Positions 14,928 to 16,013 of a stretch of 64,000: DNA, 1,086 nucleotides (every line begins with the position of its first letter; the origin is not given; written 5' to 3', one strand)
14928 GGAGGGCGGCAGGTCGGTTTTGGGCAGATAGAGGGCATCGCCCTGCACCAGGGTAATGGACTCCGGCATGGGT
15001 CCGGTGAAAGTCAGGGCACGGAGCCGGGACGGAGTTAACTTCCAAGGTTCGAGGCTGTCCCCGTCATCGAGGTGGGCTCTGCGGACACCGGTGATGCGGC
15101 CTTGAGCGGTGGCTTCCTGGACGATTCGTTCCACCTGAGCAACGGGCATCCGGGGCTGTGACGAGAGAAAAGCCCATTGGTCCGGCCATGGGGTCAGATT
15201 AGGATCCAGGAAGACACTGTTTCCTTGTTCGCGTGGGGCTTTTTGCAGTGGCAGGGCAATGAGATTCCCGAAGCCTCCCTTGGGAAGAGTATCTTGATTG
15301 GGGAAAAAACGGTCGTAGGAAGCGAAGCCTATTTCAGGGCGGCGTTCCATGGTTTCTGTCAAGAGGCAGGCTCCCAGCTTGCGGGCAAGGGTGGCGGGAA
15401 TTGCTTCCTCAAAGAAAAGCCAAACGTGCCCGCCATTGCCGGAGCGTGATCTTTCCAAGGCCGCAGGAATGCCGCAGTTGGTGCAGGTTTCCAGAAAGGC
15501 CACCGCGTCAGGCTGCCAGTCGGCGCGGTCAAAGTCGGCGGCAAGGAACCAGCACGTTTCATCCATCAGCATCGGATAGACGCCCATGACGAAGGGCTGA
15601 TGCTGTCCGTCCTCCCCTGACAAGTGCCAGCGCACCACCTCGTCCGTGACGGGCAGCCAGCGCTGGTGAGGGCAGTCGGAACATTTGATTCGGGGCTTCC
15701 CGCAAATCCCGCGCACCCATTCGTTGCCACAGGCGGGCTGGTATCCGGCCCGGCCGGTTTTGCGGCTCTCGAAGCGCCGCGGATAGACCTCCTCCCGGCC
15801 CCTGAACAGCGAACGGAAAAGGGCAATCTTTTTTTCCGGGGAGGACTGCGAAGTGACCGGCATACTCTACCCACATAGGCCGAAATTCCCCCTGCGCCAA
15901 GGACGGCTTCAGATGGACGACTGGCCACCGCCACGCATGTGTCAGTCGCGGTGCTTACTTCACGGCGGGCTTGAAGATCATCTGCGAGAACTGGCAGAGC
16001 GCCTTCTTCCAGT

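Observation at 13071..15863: Single-polypeptide PrimPol (AEP) + SF2 helicase + DUF559 nuclease: candidate stand-alone conflict/defense enzyme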

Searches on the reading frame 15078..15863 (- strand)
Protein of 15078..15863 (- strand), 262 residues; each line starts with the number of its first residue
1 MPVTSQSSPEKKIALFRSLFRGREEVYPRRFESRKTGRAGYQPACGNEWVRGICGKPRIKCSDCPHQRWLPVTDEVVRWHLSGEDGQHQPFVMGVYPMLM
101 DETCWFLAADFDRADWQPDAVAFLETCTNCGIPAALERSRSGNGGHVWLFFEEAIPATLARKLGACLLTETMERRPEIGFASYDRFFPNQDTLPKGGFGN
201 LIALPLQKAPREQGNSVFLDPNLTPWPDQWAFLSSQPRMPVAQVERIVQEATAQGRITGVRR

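Call 27: search_solved_structures(query=window:15078-15863:-, max_evalue=1, show_alignments=3)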
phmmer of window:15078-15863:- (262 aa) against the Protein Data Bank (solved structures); distinct sequences matched with E-value up to 1: 7.
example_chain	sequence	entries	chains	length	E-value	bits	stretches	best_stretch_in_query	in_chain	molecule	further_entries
7nqd_A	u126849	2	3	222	4.2e-06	29.6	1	142-250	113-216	TPR_REGION domain-containing protein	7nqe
7nqf_A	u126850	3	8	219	5.4e-06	29.2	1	142-250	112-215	TPR_REGION domain-containing protein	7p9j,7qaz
4l8e_A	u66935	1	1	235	0.3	13.6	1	122-179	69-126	Glutathione S-transferase enzyme with thioredoxin-like domain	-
3gx0_A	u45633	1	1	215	0.5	12.9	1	122-177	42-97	GST-like protein yfcG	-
6woo_Z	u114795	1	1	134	0.64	12.6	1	137-214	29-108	eL27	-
4u3m_N7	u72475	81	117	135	0.66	12.5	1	137-214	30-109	60S ribosomal protein L27-A | 60S ribosomal protein L27 | Large ribosomal subunit protein eL27A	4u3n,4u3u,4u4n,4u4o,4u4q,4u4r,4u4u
3j6x_67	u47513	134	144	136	0.67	12.5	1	137-214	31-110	60S ribosomal protein L27 | 60S ribosomal protein L27-A | 60S ribosomal protein rpL27 (L27e)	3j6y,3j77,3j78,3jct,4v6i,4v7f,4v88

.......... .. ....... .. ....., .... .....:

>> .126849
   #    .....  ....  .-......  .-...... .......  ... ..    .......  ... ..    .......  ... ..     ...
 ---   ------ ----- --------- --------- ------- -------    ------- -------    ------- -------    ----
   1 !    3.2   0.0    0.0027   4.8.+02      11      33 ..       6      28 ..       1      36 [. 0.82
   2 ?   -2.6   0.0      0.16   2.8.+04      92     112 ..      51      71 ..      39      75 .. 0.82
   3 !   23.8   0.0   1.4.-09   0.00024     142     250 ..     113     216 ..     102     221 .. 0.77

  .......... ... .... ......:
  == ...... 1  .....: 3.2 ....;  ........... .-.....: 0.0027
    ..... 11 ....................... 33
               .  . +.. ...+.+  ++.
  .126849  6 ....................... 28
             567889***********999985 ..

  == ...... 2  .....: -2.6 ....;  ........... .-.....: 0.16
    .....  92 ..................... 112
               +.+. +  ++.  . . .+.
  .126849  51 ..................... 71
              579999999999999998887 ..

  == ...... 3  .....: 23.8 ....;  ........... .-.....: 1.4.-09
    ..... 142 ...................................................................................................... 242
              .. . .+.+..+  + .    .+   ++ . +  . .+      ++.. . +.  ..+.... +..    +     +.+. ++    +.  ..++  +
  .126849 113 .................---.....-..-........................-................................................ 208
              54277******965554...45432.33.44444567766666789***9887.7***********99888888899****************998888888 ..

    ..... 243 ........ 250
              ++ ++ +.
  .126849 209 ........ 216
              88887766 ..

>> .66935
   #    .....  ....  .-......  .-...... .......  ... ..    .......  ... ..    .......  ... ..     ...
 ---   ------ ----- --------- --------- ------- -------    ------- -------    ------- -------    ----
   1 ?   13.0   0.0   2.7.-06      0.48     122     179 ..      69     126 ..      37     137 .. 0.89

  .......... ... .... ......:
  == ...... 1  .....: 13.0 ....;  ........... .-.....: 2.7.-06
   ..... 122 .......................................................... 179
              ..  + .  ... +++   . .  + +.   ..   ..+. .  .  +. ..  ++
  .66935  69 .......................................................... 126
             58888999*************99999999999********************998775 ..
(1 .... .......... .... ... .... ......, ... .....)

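Call 29: search_protein_representatives(protein=window:15078-15863:-)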
Query: 262 residues. Proteins with E-value up to 0.001 (for the whole library): 7912; up to 1e-10: 4772; up to 1e-30: 1590. The best 150 are listed.
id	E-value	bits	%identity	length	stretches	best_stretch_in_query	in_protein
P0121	1.0e-122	425.3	69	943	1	5-261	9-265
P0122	1.4e-120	418.3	69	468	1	7-261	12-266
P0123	1.2e-113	395.6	68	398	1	14-261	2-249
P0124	2.0e-112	391.5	63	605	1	5-261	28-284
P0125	7.3e-111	386.4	64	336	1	6-261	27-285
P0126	8.0e-111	386.3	63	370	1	8-261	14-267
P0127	4.4e-109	380.6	65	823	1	2-261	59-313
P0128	2.5e-108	378.1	75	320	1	7-222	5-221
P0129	3.4e-106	371.1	62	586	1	11-261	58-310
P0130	2.1e-105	368.5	62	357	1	8-257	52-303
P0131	1.1e-104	366.2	65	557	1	3-261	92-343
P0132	1.1e-102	359.6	61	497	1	3-253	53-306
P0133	2.2e-102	358.6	74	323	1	2-210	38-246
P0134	1.2e-99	349.7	60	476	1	8-261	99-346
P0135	3.5e-99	348.1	59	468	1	2-257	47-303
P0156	1.8e-87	309.6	56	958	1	3-251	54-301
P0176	2.5e-84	299.4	52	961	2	5-245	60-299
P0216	5.9e-79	281.7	55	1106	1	7-244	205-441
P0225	8.0e-78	278.0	55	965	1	3-240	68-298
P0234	4.4e-77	275.6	51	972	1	3-244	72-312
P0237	8.2e-77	274.7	49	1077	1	3-259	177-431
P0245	5.9e-76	271.9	49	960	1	3-248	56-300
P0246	6.1e-76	271.8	49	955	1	7-249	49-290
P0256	6.6e-75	268.5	49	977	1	3-252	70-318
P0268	1.0e-73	264.5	49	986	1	3-249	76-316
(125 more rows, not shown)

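Call 31: search_protein_families(library=pfam, proteins=[P0156, P0176, P0225, P0234, P0245, P0246, P0256, P0268, P0216, P0237], max_evalue=0.001)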
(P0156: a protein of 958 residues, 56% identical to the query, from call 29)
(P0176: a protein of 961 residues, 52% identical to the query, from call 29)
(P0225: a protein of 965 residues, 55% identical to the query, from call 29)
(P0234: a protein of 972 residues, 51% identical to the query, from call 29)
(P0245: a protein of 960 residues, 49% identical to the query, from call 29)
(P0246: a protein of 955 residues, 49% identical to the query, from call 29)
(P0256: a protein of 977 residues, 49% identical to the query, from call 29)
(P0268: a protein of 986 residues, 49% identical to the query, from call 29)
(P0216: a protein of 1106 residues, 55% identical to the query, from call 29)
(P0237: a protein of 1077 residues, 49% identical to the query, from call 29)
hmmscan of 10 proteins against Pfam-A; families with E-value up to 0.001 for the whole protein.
P0156 (958 aa): 5 families
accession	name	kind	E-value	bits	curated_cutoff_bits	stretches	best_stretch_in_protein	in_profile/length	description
PF22548.2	AEP-TOTE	-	1e-97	326.7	27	1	62-296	1-229/230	TOTE conflict system, Archaeo-Eukaryotic Primase domain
PF04851.21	ResIII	-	2.2e-18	67.2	22.5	1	438-595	4-164/164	Type III restriction enzyme, res subunit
PF13091.12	PLDc_2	-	9.1e-11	42.2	27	1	835-952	4-125/132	PLD-like domain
PF00270.35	DEAD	-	3.7e-10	40.2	26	1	441-595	3-162/167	DEAD/DEAH box helicase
PF00271.37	Helicase_C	-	2.7e-06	28.1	23.5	1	663-771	6-109/110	Helicase conserved C-terminal domain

P0176 (961 aa): 4 families
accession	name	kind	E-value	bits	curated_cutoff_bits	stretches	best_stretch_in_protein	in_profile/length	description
PF22548.2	AEP-TOTE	-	1.6e-91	306.4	27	1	66-298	1-227/230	TOTE conflict system, Archaeo-Eukaryotic Primase domain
PF04851.21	ResIII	-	5.4e-17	62.6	22.5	1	442-601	4-164/164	Type III restriction enzyme, res subunit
PF00270.35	DEAD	-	4.9e-07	30.1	26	1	446-600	4-161/167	DEAD/DEAH box helicase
PF00271.37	Helicase_C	-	0.00096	19.8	23.5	0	676-776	13-109/110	Helicase conserved C-terminal domain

P0225 (965 aa): 6 families
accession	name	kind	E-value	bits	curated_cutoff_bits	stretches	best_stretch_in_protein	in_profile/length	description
PF22548.2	AEP-TOTE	-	3e-99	331.7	27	1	76-302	1-227/230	TOTE conflict system, Archaeo-Eukaryotic Primase domain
PF04851.21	ResIII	-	9.8e-23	81.3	22.5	1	445-603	3-164/164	Type III restriction enzyme, res subunit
PF13091.12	PLDc_2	-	4.3e-11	43.2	27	1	843-965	2-128/132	PLD-like domain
PF00270.35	DEAD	-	6.5e-08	32.9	26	1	449-601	3-160/167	DEAD/DEAH box helicase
PF02183.23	HALZ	-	3.8e-05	24.2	28.1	1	3-30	13-40/43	Homeobox associated leucine zipper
PF00271.37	Helicase_C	-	0.00049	20.8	23.5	0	673-781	6-109/110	Helicase conserved C-terminal domain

P0234 (972 aa): 4 families
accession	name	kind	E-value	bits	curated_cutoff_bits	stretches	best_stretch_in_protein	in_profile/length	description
PF22548.2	AEP-TOTE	-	4.2e-98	328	27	1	80-314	1-229/230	TOTE conflict system, Archaeo-Eukaryotic Primase domain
PF04851.21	ResIII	-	1.5e-20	74.2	22.5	1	454-612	3-164/164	Type III restriction enzyme, res subunit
PF00270.35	DEAD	-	1.8e-09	38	26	1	458-610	3-160/167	DEAD/DEAH box helicase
PF13091.12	PLDc_2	-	0.00019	21.7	27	1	854-961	3-121/132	PLD-like domain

P0245 (960 aa): 6 families
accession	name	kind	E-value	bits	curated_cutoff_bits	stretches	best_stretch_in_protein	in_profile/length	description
PF22548.2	AEP-TOTE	-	4.7e-92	308.2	27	1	64-298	1-229/230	TOTE conflict system, Archaeo-Eukaryotic Primase domain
PF04851.21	ResIII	-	1.2e-23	84.2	22.5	1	438-591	4-164/164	Type III restriction enzyme, res subunit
PF00270.35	DEAD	-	6.5e-14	52.5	26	1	441-591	3-162/167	DEAD/DEAH box helicase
PF00176.29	SNF2-rel_dom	-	5.5e-05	22.8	24.9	1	451-595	16-169/290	SNF2-related domain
PF18766.7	SWI2_SNF2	-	7.3e-05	23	26.7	1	445-594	11-160/221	SWI2/SNF2 ATPase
PF00271.37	Helicase_C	-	0.00066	20.4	23.5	0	671-767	16-108/110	Helicase conserved C-terminal domain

P0246 (955 aa): 5 families
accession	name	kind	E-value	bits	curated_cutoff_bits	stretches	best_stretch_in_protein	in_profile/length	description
PF22548.2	AEP-TOTE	-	3.4e-96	321.7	27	1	54-287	2-229/230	TOTE conflict system, Archaeo-Eukaryotic Primase domain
PF04851.21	ResIII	-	4.9e-21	75.8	22.5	1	430-588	3-164/164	Type III restriction enzyme, res subunit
PF00270.35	DEAD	-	2.8e-12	47.1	26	1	433-588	2-162/167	DEAD/DEAH box helicase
PF00271.37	Helicase_C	-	9e-09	36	23.5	1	658-768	4-108/110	Helicase conserved C-terminal domain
PF13091.12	PLDc_2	-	6.2e-07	29.8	27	1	837-929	8-102/132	PLD-like domain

P0256 (977 aa): 3 families
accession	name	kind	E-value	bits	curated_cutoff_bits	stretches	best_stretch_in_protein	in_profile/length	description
PF22548.2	AEP-TOTE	-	1.1e-86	290.6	27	1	78-311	1-228/230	TOTE conflict system, Archaeo-Eukaryotic Primase domain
PF04851.21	ResIII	-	6.1e-21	75.5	22.5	1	453-618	3-163/164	Type III restriction enzyme, res subunit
PF00270.35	DEAD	-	8e-13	48.9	26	1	456-618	2-161/167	DEAD/DEAH box helicase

P0268 (986 aa): 6 families
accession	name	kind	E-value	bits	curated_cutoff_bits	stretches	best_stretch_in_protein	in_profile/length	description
PF22548.2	AEP-TOTE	-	6.3e-97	324.1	27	1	84-313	1-229/230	TOTE conflict system, Archaeo-Eukaryotic Primase domain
PF04851.21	ResIII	-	7.8e-22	78.4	22.5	1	460-615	6-164/164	Type III restriction enzyme, res subunit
PF00270.35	DEAD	-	3e-12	47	26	1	460-614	2-161/167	DEAD/DEAH box helicase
PF00176.29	SNF2-rel_dom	-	6.9e-08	32.4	24.9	1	437-619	7-169/290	SNF2-related domain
PF18766.7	SWI2_SNF2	-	2.8e-06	27.6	26.7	1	470-619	16-161/221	SWI2/SNF2 ATPase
PF00271.37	Helicase_C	-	3e-06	27.9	23.5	1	686-795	5-109/110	Helicase conserved C-terminal domain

P0216 (1106 aa): 6 families
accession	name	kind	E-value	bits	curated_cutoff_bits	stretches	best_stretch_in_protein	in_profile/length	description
PF22548.2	AEP-TOTE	-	2.8e-88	295.8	27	1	210-441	2-227/230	TOTE conflict system, Archaeo-Eukaryotic Primase domain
PF04851.21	ResIII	-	1.6e-17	64.4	22.5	1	588-735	3-163/164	Type III restriction enzyme, res subunit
PF13302.13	Acetyltransf_3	-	1.7e-17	64.8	25.4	1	37-144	33-138/138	Acetyltransferase (GNAT) domain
PF13091.12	PLDc_2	-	1.6e-10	41.4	27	1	983-1099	7-127/132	PLD-like domain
PF00270.35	DEAD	-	1.6e-07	31.6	26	1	592-734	3-160/167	DEAD/DEAH box helicase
PF00583.31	Acetyltransf_1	-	3.2e-06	27.8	20.7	1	47-142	23-115/116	Acetyltransferase (GNAT) family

P0237 (1077 aa): 6 families
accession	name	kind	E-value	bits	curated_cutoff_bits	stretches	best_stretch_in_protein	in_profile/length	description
PF22548.2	AEP-TOTE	-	2.9e-90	302.3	27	1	185-419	1-229/230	TOTE conflict system, Archaeo-Eukaryotic Primase domain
PF04851.21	ResIII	-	7e-21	75.3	22.5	1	565-723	3-164/164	Type III restriction enzyme, res subunit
PF00270.35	DEAD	-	1.2e-12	48.3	26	1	567-723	1-162/167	DEAD/DEAH box helicase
PF03358.20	FMN_red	-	6.8e-08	32.7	24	1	10-130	31-139/152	NADPH-dependent FMN reductase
PF00271.37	Helicase_C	-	0.00025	21.7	23.5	1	801-900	13-108/110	Helicase conserved C-terminal domain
PF00176.29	SNF2-rel_dom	-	0.0003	20.4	24.9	1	580-721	17-163/290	SNF2-related domain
